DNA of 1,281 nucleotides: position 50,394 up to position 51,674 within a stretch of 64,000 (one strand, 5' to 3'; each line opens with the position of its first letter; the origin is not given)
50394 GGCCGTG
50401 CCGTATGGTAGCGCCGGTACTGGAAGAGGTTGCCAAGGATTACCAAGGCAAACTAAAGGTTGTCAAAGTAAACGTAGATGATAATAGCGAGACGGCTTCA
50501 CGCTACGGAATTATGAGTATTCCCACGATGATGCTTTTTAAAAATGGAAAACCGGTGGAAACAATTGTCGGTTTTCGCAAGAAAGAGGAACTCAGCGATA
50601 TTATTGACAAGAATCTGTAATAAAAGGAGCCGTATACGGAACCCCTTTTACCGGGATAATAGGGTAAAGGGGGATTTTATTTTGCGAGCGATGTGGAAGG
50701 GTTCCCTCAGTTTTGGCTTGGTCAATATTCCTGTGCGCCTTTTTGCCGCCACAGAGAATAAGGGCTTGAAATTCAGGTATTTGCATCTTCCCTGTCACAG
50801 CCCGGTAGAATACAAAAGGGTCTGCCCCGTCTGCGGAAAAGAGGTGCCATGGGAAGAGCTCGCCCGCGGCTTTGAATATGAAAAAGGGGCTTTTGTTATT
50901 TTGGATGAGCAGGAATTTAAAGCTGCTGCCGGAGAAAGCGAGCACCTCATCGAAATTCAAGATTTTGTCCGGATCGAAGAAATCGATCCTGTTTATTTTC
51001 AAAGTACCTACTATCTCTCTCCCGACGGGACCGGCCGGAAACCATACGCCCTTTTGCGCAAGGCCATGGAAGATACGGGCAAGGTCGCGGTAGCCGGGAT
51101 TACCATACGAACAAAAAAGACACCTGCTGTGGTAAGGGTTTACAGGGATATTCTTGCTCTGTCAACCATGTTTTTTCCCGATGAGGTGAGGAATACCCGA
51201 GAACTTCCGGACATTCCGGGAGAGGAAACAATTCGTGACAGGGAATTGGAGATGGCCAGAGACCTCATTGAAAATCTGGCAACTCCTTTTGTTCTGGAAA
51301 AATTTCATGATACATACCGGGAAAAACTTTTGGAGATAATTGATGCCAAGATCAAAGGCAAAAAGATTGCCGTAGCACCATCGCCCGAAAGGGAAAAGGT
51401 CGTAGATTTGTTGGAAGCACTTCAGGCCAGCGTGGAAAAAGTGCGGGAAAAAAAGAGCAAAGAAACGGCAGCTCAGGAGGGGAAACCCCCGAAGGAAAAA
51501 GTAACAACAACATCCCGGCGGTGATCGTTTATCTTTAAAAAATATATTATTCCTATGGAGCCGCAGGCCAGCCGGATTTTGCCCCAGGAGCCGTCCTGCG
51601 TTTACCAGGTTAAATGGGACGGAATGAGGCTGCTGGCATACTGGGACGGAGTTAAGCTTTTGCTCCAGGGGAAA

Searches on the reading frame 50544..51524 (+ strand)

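Call 11: search_protein_families(library=ncbifam, proteins=[window:50544-51524:+], max_evalue=0.00001)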
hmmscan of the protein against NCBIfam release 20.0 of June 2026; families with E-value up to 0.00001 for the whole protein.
window:50544-51524:+ (326 aa): 1 family
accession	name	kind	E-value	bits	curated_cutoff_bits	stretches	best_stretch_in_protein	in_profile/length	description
TIGR02772.2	Ku_bact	equivalog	3.6e-92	308.5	150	1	48-297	1-259/259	non-homologous end joining protein Ku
